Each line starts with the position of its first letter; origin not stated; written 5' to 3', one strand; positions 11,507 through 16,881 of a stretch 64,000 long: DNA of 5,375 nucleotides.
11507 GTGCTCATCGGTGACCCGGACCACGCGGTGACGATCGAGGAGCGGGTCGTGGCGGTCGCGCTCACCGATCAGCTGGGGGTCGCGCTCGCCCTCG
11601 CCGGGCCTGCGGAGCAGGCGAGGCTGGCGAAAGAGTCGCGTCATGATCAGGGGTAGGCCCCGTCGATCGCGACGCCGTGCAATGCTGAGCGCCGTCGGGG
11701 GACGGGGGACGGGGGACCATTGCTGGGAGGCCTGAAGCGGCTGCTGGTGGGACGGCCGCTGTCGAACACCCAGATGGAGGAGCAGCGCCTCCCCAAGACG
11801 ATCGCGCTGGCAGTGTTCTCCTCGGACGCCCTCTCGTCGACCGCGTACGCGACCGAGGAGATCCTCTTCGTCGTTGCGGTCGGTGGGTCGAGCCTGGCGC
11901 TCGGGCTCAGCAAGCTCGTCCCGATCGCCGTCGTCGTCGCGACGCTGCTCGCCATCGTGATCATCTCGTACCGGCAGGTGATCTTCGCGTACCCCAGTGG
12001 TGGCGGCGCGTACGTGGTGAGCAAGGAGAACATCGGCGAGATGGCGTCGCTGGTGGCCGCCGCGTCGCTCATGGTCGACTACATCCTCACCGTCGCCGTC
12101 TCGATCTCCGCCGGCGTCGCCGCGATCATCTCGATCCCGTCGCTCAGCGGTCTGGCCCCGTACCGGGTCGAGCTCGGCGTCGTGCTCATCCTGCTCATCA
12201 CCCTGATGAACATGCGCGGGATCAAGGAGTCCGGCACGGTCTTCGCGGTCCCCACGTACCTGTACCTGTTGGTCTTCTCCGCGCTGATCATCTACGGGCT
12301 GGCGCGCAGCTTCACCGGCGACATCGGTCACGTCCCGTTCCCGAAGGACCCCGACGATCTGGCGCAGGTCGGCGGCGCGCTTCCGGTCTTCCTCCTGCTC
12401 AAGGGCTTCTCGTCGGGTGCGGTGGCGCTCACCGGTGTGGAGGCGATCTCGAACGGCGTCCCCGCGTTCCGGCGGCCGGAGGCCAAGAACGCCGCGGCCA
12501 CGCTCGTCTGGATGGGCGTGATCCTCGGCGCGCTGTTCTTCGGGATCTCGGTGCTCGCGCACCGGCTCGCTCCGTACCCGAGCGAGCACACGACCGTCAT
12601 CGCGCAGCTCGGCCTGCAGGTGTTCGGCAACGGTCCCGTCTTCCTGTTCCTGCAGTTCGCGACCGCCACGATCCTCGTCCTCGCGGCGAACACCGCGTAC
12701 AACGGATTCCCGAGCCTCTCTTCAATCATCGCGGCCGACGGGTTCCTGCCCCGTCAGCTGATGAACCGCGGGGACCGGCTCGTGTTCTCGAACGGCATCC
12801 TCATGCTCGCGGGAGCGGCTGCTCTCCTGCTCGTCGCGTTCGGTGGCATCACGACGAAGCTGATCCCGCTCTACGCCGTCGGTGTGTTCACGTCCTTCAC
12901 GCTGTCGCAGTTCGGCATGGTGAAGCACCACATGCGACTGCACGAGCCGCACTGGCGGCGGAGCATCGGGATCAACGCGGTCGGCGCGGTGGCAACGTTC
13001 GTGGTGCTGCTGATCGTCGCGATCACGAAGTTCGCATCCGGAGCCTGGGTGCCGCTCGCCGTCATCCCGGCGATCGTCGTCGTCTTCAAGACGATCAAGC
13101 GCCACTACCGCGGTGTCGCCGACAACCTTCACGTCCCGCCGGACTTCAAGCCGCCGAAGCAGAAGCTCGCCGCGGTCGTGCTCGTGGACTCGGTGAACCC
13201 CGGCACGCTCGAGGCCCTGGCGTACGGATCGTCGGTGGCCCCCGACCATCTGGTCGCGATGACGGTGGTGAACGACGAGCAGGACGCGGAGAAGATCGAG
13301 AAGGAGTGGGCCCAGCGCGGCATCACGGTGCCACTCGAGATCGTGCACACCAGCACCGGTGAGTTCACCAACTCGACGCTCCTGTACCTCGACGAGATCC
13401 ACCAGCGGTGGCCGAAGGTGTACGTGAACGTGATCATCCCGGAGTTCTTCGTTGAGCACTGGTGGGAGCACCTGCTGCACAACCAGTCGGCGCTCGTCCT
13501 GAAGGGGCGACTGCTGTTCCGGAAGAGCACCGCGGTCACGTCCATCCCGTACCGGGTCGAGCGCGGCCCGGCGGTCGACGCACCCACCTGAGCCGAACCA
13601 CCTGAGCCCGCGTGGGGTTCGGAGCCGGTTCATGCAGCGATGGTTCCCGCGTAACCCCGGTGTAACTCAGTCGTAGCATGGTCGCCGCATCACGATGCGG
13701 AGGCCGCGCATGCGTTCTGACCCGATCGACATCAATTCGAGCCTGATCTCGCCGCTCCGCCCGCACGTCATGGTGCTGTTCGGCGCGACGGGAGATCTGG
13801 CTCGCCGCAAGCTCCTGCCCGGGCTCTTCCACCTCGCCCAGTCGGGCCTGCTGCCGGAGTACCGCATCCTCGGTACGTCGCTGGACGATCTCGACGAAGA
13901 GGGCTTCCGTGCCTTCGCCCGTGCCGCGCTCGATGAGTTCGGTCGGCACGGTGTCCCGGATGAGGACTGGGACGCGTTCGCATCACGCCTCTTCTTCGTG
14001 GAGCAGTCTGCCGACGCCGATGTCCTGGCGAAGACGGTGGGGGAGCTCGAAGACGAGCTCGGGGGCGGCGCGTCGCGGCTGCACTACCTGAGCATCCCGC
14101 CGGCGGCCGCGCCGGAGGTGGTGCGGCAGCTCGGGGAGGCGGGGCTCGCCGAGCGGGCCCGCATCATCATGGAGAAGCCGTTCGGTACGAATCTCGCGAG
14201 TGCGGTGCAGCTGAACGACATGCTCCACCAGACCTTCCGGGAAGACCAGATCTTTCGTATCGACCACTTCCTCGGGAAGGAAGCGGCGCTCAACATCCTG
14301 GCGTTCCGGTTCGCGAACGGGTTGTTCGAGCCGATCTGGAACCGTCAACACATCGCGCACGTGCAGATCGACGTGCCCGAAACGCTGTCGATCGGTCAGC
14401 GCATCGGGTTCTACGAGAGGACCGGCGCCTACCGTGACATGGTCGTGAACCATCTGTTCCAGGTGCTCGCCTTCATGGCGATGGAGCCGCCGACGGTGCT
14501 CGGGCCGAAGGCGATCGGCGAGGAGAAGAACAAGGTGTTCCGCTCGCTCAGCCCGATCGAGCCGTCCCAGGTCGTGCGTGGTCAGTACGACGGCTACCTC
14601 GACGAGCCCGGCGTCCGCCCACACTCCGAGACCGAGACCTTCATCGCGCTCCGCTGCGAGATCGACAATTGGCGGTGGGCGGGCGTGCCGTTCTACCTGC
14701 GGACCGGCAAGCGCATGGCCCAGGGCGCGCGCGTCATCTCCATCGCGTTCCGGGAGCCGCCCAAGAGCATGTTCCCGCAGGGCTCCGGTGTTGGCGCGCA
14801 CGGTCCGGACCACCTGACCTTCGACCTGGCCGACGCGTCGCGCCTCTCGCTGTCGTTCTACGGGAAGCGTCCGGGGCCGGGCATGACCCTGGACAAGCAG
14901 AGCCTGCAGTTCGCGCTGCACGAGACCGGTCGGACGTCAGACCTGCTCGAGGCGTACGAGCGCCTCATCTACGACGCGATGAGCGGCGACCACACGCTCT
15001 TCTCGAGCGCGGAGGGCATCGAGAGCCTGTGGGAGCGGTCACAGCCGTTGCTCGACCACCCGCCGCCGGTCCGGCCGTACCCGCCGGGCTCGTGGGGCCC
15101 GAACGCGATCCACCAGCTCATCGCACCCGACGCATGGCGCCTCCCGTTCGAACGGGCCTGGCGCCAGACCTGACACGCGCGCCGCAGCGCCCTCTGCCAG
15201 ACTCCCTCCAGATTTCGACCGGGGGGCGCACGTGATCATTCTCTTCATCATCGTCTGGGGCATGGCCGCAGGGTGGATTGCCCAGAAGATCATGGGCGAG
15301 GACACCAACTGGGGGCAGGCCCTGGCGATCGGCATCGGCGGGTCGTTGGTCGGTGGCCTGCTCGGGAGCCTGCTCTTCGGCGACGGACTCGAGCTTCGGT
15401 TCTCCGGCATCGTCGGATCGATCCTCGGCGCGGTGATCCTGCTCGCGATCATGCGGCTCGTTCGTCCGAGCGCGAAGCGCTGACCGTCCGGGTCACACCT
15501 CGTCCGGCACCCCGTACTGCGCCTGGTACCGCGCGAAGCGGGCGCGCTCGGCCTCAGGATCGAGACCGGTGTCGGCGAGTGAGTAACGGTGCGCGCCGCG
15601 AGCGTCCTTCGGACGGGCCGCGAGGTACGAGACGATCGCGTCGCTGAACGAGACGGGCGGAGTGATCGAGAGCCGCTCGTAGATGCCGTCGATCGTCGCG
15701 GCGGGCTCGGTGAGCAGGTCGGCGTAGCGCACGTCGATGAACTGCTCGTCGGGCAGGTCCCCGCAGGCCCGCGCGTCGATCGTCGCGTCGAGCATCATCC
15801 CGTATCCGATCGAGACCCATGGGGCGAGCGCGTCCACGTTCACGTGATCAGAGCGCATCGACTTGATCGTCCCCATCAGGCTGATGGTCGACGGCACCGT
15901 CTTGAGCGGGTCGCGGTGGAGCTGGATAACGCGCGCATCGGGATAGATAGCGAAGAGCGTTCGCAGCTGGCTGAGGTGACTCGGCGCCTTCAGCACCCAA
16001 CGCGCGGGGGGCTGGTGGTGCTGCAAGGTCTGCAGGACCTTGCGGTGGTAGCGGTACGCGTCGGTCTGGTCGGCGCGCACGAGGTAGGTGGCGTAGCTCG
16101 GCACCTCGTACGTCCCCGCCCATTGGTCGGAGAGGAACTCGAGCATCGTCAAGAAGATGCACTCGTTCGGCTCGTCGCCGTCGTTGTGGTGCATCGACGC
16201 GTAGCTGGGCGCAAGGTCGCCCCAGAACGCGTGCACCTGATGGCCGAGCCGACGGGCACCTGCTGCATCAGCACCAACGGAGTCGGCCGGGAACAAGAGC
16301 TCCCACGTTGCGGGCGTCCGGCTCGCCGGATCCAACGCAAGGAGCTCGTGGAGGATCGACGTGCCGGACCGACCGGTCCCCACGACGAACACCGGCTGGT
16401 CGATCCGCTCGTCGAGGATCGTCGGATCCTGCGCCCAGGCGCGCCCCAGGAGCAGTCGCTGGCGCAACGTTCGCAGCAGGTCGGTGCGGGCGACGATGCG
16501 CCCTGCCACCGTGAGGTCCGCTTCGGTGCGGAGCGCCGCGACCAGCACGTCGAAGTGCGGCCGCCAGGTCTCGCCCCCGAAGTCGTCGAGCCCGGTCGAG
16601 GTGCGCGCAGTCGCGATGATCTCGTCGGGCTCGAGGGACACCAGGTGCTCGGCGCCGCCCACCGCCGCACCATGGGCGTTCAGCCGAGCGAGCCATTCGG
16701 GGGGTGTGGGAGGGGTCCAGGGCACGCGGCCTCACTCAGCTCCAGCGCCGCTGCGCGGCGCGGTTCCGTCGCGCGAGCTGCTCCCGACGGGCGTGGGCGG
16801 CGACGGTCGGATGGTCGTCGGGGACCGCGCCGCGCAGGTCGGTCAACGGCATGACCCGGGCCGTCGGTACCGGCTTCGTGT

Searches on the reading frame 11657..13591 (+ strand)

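Call 88: search_protein_families(library=pfam, proteins=[window:11657-13591:+], max_evalue=0.00001)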
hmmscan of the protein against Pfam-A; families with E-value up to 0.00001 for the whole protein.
window:11657-13591:+ (644 aa): 1 family
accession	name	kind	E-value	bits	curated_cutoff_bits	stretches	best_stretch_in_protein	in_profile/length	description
PF13520.12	AA_permease_2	-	1.7e-25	90.3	27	1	52-470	8-420/427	Amino acid permease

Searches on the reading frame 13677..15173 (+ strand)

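Call 88: search_protein_families(library=pfam, proteins=[window:13677-15173:+], max_evalue=0.00001)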
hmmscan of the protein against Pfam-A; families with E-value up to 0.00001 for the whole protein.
window:13677-15173:+ (498 aa): 2 families
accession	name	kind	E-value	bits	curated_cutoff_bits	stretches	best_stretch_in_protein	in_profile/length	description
PF02781.21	G6PD_C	-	8.4e-91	304.5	27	1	208-486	1-292/296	Glucose-6-phosphate dehydrogenase, C-terminal domain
PF00479.28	G6PD_N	-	1.8e-47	162.8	22.1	1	33-206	1-183/183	Glucose-6-phosphate dehydrogenase, NAD binding domain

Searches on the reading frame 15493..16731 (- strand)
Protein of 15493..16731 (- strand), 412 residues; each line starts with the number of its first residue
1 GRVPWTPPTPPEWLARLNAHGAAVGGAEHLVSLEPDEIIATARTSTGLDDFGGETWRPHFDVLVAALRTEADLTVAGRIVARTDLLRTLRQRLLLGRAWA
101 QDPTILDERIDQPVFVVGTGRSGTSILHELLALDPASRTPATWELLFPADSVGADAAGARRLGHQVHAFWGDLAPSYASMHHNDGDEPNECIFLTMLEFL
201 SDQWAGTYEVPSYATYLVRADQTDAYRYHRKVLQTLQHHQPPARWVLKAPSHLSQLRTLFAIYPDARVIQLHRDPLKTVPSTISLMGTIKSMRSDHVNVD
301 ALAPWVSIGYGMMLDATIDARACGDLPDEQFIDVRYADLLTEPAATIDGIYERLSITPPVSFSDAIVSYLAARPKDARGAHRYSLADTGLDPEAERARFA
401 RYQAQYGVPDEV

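Call 88: search_protein_families(library=pfam, proteins=[window:15493-16731:-], max_evalue=0.00001)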
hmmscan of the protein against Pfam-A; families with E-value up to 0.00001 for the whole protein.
window:15493-16731:- (412 aa): 1 family
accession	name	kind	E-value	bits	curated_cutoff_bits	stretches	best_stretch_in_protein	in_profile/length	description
PF13469.12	Sulfotransfer_3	-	2.4e-36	126.5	27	1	113-356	1-212/216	Sulfotransferase family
